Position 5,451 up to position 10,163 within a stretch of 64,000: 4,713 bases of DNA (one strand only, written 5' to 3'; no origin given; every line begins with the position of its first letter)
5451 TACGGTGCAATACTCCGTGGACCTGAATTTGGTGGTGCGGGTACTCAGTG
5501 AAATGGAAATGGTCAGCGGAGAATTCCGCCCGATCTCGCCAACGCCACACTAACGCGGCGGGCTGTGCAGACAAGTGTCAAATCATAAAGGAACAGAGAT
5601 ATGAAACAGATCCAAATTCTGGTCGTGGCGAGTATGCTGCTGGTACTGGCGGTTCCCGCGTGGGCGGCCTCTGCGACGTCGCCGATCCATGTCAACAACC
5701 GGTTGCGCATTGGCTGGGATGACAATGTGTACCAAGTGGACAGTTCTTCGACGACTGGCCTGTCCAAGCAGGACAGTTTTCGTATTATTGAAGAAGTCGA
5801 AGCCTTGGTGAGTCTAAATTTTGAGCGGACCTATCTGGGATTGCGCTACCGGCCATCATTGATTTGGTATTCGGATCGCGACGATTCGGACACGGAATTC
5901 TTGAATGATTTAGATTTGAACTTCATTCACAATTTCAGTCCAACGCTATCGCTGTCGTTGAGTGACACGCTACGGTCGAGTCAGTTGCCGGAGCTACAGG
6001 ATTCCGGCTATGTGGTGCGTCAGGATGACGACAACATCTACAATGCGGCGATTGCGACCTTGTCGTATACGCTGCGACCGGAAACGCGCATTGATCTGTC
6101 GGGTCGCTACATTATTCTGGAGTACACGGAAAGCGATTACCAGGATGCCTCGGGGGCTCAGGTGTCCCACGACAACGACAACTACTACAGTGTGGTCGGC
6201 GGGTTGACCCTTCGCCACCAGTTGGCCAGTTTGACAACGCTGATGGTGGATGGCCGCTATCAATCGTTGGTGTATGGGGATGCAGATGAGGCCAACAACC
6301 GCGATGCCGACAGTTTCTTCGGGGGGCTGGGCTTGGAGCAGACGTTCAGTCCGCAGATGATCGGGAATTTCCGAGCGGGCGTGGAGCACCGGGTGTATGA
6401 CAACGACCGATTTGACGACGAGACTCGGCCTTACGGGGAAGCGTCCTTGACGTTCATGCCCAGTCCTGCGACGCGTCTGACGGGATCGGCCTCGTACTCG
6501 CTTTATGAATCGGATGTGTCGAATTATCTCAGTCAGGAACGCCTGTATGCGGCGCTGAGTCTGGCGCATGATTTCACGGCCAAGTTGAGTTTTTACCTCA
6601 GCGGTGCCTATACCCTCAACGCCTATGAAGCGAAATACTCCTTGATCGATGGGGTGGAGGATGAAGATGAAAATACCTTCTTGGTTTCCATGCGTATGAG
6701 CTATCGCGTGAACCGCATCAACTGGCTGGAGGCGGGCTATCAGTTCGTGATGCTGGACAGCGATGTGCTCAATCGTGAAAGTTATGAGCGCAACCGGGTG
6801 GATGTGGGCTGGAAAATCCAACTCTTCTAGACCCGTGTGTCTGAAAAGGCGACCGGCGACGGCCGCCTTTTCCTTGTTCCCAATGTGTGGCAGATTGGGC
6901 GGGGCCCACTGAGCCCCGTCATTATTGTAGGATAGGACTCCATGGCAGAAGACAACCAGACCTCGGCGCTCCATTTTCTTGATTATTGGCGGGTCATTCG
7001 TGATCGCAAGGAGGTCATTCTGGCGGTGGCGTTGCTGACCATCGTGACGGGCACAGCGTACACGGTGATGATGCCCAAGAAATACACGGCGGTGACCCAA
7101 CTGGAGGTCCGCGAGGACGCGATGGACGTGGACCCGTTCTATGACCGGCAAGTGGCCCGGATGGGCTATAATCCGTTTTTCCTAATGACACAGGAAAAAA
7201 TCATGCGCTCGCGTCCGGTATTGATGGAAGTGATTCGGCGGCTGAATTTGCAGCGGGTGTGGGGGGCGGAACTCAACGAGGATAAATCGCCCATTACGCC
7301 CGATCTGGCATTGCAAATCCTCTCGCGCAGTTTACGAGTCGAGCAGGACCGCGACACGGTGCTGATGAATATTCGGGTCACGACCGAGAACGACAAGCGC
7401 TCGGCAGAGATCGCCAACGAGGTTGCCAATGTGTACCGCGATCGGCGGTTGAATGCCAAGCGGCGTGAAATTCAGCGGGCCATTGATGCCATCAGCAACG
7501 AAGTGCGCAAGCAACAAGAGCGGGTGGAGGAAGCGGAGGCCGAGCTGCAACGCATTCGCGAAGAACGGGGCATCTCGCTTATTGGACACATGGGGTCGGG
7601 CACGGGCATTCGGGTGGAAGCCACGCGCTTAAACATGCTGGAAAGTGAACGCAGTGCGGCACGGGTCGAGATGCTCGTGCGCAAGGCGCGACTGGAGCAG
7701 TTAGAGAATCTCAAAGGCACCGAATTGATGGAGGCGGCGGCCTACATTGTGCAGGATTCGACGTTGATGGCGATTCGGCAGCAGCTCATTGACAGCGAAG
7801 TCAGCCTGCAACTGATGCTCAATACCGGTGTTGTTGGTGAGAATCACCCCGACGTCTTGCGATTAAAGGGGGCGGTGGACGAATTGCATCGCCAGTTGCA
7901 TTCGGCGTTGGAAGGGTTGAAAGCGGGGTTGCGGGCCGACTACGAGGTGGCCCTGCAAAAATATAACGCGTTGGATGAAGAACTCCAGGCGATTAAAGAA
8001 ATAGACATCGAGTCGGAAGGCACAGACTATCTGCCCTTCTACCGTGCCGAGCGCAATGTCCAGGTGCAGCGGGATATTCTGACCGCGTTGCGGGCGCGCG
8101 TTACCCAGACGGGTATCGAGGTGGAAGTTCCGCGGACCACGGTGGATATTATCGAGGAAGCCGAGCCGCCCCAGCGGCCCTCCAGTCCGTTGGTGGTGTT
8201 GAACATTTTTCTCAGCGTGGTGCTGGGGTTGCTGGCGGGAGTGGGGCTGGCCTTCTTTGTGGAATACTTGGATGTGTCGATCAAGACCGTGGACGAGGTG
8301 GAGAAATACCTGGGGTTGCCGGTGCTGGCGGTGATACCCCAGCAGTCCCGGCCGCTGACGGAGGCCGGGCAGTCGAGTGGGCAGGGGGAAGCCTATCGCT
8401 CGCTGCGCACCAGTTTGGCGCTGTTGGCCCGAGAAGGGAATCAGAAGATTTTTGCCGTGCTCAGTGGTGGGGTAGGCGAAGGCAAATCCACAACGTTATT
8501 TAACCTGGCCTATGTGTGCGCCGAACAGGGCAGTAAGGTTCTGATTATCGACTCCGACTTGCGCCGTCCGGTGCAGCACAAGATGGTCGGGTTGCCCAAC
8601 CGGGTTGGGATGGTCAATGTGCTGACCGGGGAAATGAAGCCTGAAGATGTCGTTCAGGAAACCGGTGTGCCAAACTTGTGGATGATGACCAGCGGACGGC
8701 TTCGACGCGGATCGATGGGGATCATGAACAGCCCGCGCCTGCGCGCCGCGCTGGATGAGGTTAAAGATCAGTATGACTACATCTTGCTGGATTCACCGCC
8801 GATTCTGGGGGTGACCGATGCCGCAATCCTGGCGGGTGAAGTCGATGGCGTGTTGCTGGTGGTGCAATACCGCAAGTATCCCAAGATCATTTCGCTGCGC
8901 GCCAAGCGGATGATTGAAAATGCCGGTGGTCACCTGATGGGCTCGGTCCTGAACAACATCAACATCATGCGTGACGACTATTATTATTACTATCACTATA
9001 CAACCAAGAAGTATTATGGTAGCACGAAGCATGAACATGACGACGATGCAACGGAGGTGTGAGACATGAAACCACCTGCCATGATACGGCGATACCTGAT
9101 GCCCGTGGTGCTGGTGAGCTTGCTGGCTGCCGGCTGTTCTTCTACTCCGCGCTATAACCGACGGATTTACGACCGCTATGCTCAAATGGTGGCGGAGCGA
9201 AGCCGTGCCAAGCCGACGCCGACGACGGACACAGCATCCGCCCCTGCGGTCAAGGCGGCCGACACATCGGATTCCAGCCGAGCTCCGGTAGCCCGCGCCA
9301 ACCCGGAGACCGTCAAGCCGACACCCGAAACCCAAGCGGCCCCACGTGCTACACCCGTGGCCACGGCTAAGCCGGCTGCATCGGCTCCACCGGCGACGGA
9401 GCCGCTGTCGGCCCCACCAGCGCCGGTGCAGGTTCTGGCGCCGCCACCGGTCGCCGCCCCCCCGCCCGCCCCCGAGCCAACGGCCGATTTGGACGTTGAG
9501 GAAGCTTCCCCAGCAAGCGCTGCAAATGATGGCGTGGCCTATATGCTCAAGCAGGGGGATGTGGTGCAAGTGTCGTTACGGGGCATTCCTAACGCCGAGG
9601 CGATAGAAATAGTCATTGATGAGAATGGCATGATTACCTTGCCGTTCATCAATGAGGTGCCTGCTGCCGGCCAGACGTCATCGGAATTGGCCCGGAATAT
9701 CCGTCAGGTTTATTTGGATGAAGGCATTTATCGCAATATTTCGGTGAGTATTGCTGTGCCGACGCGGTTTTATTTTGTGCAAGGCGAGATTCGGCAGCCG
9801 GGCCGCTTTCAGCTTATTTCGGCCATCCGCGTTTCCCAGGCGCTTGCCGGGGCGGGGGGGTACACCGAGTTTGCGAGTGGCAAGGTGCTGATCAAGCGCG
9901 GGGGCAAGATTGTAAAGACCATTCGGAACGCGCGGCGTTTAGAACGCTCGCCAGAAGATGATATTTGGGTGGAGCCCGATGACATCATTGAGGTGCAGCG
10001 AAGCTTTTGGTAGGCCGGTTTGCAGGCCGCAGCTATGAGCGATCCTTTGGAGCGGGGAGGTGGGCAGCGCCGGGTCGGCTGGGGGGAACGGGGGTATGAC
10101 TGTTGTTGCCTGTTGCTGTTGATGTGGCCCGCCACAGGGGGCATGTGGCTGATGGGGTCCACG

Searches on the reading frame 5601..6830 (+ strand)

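Call 97: search_protein_families(library=pfam, proteins=[window:5601-6830:+], max_evalue=0.00001)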
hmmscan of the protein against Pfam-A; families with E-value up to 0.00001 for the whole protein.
window:5601-6830:+ (409 aa): 1 family
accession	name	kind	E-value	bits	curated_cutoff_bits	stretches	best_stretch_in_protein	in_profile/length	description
PF10082.15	BBP2_2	-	8.8e-19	68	23.7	1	38-407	24-377/378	Putative beta-barrel porin 2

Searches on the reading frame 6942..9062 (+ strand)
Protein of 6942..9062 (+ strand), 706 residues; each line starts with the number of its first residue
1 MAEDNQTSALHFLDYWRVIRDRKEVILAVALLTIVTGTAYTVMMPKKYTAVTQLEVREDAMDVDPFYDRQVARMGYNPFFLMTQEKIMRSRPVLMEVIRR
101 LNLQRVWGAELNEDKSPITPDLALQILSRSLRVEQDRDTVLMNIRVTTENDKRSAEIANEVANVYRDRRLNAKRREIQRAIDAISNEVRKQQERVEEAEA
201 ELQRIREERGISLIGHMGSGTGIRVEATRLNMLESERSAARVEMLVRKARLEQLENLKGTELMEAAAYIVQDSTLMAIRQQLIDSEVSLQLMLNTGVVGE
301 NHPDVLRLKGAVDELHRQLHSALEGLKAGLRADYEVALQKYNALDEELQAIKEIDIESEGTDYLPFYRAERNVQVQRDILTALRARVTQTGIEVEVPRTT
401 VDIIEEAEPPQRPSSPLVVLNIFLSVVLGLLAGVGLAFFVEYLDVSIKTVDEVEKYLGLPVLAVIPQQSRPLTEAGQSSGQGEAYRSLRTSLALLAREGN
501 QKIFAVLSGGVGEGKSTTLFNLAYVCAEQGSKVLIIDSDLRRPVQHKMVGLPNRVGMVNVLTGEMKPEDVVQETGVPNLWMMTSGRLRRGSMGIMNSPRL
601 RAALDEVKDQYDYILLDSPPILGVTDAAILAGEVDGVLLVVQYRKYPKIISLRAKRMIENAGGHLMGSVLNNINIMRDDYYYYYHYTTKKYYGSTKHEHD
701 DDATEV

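Call 97: search_protein_families(library=pfam, proteins=[window:6942-9062:+], max_evalue=0.00001)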
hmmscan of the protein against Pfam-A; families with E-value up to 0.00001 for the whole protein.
window:6942-9062:+ (706 aa): 6 families
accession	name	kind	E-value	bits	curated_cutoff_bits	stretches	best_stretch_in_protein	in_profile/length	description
PF13614.12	AAA_31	-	5.9e-17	62.6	27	1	509-646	11-152/177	AAA domain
PF10609.15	ParA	-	2.6e-12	47.2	27.1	1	501-672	3-174/246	NUBPL iron-transfer P-loop NTPase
PF02706.20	Wzz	-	8.9e-11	42.4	25.5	1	13-100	6-90/91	Chain length determinant protein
PF13807.11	GNVR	-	1.2e-08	35.1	27.7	1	368-439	8-79/82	G-rich domain on putative tyrosine kinase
PF25199.1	nSTAND_NTPase5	-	1.4e-07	31.8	34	1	497-545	36-85/145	Novel STAND NTPase 5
PF01656.29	CbiA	-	2.4e-07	31.2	25.4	0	505-603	2-54/125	CobQ/CobB/MinD/ParA nucleotide binding domain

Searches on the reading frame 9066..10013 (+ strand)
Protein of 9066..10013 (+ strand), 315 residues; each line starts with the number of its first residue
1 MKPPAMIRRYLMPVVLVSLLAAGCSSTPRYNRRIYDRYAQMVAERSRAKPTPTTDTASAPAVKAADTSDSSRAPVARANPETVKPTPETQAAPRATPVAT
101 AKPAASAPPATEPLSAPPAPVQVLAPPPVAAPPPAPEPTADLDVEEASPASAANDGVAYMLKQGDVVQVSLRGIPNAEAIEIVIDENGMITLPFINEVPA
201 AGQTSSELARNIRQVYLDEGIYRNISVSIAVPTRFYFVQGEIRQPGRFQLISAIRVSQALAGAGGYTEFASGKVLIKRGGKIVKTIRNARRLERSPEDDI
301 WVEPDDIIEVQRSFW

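Call 97: search_protein_families(library=pfam, proteins=[window:9066-10013:+], max_evalue=0.00001)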
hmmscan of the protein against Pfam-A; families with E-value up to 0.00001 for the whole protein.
window:9066-10013:+ (315 aa): 2 families
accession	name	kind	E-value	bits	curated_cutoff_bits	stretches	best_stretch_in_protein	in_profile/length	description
PF02563.21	Poly_export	-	5.8e-14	52.5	28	1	157-231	5-76/77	Polysaccharide biosynthesis/export protein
PF10531.15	SLBB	-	2.9e-06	27.4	27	1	236-282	2-51/55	SLBB domain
